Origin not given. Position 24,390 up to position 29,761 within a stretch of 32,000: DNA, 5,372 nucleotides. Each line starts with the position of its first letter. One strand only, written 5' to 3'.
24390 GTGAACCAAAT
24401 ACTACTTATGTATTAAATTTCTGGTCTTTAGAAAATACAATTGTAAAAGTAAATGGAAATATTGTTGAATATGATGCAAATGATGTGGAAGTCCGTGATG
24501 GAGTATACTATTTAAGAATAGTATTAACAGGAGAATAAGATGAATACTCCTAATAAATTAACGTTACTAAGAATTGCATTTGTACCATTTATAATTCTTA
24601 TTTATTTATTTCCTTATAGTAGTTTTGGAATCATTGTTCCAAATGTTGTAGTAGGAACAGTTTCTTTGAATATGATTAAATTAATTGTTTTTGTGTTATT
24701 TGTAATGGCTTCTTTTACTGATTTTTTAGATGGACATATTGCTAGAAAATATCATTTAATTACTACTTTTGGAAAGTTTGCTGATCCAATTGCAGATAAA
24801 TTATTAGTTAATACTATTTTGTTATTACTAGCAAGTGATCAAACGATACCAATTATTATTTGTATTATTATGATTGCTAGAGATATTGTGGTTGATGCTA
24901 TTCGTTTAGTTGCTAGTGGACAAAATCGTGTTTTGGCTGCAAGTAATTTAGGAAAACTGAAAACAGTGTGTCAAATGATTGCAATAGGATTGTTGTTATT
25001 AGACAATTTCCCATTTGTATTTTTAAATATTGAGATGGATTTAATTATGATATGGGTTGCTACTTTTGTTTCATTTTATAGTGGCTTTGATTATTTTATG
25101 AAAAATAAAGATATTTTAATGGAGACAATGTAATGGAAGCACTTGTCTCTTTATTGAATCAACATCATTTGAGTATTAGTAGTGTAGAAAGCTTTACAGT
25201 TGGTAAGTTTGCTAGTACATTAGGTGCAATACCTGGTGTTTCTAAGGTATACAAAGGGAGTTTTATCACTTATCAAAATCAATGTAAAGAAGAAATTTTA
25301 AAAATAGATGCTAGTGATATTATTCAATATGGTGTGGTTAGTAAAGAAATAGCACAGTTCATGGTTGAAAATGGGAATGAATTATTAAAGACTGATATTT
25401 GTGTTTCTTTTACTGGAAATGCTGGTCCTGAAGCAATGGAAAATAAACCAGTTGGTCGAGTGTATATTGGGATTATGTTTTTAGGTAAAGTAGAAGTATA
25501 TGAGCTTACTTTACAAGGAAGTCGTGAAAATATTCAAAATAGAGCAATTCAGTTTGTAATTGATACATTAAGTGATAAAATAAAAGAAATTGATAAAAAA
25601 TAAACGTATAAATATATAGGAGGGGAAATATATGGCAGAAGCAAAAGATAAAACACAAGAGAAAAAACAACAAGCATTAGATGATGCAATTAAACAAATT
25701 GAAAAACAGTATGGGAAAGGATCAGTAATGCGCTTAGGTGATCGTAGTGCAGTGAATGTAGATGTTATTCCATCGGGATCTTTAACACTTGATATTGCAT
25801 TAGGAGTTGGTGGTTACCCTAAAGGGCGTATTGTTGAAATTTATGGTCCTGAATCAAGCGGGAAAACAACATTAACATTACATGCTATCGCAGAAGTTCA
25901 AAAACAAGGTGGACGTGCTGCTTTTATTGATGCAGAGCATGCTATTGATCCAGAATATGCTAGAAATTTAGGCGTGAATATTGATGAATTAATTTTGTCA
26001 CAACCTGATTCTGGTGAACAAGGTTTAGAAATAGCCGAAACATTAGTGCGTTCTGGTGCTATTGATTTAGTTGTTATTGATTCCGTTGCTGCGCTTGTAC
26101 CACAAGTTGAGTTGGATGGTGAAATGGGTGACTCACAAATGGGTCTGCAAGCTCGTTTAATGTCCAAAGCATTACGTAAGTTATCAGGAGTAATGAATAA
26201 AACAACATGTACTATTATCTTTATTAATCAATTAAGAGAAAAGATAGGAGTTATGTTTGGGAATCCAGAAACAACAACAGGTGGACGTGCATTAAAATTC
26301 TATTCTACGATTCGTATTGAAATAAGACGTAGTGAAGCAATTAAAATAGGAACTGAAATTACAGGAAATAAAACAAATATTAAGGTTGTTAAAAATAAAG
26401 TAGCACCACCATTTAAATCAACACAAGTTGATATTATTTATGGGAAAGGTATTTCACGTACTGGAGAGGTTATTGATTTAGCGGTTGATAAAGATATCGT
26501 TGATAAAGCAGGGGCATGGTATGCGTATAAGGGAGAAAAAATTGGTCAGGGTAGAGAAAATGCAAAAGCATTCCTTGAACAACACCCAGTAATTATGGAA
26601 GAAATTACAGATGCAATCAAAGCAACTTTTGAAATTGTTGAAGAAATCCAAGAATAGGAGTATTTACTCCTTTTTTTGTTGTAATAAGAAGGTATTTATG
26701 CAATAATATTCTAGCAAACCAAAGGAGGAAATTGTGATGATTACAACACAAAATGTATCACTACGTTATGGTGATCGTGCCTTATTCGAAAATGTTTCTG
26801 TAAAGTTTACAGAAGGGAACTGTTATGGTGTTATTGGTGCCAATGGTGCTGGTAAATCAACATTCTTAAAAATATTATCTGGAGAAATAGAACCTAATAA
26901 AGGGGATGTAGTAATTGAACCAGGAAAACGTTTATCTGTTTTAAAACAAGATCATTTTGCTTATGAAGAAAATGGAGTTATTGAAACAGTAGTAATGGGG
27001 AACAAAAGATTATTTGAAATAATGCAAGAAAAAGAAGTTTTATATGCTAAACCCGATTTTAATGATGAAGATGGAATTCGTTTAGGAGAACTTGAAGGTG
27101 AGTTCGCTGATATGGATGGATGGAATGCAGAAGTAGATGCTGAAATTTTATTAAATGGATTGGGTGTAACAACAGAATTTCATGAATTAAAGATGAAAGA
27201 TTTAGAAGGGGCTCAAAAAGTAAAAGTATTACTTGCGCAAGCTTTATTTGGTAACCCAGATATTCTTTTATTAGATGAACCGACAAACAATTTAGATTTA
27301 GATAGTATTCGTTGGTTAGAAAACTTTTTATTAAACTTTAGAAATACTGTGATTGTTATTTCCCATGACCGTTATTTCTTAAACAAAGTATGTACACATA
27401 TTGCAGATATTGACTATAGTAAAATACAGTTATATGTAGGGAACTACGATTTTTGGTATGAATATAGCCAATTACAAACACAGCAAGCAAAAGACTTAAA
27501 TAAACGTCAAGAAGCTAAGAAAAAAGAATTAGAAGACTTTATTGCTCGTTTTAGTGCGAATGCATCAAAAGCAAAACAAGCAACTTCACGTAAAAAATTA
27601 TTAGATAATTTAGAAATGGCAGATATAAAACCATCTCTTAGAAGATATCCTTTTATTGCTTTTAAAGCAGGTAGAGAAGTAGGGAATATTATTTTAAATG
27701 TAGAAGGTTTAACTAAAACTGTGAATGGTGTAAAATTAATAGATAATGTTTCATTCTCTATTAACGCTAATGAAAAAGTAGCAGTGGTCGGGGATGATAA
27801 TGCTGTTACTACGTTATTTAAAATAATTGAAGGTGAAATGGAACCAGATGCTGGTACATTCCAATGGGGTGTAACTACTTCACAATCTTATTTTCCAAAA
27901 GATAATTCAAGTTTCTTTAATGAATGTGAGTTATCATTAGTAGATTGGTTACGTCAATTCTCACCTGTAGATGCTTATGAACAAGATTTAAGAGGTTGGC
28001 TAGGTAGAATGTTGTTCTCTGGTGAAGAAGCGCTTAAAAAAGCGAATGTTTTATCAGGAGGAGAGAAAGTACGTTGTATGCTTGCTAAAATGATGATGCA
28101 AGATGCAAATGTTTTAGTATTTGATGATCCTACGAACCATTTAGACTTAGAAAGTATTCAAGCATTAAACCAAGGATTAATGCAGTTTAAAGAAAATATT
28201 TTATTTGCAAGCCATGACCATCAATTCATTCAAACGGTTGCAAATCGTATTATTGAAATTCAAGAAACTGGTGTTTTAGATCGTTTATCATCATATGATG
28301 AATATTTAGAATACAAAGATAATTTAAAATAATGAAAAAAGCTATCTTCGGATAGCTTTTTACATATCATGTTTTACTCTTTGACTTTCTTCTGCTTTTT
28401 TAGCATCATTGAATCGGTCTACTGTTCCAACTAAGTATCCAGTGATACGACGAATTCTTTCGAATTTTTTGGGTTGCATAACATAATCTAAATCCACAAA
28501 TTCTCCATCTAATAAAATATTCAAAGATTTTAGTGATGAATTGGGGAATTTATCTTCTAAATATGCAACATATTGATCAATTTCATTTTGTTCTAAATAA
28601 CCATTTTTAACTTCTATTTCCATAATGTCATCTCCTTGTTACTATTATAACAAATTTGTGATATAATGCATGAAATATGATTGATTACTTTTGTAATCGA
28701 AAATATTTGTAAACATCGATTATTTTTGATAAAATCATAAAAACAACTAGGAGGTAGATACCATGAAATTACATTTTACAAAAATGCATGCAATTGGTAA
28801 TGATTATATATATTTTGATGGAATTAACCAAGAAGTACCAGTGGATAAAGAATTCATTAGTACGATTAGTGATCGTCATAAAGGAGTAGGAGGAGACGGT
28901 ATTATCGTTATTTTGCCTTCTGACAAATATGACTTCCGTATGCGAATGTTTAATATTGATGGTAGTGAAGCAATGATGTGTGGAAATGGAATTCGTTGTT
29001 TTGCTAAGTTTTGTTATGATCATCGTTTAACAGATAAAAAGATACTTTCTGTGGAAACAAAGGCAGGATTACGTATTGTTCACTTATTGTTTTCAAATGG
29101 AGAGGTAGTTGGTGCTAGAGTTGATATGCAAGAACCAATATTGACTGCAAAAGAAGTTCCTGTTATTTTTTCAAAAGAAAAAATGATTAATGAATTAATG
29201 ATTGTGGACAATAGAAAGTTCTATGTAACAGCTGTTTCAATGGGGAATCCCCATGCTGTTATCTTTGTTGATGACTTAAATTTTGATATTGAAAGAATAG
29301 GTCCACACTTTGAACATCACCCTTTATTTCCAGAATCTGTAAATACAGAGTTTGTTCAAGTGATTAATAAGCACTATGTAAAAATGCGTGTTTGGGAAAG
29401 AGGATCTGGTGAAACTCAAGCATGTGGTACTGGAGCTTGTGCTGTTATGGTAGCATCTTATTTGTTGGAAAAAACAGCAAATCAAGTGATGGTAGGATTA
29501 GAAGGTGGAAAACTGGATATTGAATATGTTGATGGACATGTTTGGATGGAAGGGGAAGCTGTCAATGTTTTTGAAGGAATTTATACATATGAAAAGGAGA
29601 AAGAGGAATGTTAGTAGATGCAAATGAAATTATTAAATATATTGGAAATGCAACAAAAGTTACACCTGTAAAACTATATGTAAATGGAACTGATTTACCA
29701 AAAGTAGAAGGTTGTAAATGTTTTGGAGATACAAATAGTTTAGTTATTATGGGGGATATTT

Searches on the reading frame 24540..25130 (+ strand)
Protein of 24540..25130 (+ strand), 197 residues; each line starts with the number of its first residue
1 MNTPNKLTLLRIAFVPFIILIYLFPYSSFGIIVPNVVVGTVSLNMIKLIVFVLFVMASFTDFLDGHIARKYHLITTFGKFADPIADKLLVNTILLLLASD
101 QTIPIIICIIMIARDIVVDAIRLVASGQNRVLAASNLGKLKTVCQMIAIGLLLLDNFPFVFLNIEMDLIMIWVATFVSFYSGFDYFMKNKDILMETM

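Call 60: search_protein_families(library=pfam, proteins=[window:24540-25130:+])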
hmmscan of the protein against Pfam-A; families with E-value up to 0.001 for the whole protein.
window:24540-25130:+ (197 aa): 1 family
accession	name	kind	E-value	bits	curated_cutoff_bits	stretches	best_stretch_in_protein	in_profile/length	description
PF01066.26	CDP-OH_P_transf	-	7.7e-38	130.7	22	1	1-179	1-151/152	CDP-alcohol phosphatidyltransferase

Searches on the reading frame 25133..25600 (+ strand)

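Call 60: search_protein_families(library=pfam, proteins=[window:25133-25600:+])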
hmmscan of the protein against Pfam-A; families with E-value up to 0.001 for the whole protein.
window:25133-25600:+ (156 aa): 1 family
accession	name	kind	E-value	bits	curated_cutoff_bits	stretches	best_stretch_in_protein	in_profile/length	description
PF02464.23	CinA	-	4.6e-43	147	23.5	1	2-148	6-153/155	Competence-damaged protein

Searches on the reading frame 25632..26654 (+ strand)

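Call 60: search_protein_families(library=pfam, proteins=[window:25632-26654:+])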
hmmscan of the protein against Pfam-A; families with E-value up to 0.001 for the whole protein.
window:25632-26654:+ (341 aa): 7 families
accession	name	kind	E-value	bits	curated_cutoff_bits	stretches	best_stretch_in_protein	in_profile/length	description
PF00154.27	RecA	-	3.5e-140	466.3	27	1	14-275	1-262/262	recA bacterial DNA recombination protein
PF21096.2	RecA_C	-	2.3e-25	88.9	27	1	278-333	1-56/57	RecA C-terminal domain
PF08423.17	Rad51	-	1.1e-09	38.4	22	1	45-235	7-213/244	Rad51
PF06745.19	ATPase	-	5.3e-08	33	26.6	1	52-210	7-167/231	KaiC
PF13481.12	AAA_25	-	4.5e-06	26.9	27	1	62-199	30-188/195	AAA domain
PF01637.24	ATPase_2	-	1e-05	25.9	33.2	1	66-113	21-68/225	ATPase domain predominantly from Archaea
PF13479.12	AAA_24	-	0.00039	20.8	27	0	68-159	5-80/195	AAA domain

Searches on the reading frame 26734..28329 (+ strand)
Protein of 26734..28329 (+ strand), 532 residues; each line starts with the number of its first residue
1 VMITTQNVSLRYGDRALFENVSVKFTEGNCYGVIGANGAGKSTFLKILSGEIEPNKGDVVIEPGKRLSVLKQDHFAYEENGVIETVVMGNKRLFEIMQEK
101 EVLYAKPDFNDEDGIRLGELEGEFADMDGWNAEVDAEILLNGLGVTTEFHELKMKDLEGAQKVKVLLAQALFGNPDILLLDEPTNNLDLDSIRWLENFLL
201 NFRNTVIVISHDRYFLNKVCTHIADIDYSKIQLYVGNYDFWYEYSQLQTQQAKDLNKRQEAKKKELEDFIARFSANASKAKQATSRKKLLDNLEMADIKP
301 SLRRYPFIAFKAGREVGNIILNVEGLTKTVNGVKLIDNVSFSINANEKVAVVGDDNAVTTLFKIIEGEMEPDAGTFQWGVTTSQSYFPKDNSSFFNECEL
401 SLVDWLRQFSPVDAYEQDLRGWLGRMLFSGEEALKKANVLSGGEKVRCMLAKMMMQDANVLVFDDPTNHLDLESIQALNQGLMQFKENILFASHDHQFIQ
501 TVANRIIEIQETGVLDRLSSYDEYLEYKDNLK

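Call 60: search_protein_families(library=pfam, proteins=[window:26734-28329:+])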
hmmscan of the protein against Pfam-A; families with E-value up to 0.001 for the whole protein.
window:26734-28329:+ (532 aa): 4 families
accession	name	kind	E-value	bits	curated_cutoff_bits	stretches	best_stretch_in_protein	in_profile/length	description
PF00005.33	ABC_tran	-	4.1e-38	131.5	25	2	19-185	2-137/137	ABC transporter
PF12848.13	ABC_tran_Xtn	-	3e-19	69.3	25.9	1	225-297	2-74/85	ABC transporter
PF13304.12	AAA_21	-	3.2e-11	44.3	27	0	31-49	2-20/304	AAA domain, putative AbiEii toxin, Type IV TA system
PF02463.25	SMC_N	-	1.2e-08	35.2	40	1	281-509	115-211/220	RecF/RecN/SMC N terminal domain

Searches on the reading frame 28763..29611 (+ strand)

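Call 60: search_protein_families(library=pfam, proteins=[window:28763-29611:+])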
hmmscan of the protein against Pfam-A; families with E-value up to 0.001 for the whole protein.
window:28763-29611:+ (283 aa): 2 families
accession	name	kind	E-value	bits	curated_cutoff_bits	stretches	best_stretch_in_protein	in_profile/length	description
PF01678.24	DAP_epimerase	-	6.4e-64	213.9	34.7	2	157-267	2-119/121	Diaminopimelate epimerase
PF02567.21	PhzC-PhzF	-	3.2e-06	27.3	27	1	52-240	47-234/281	Phenazine biosynthesis-like protein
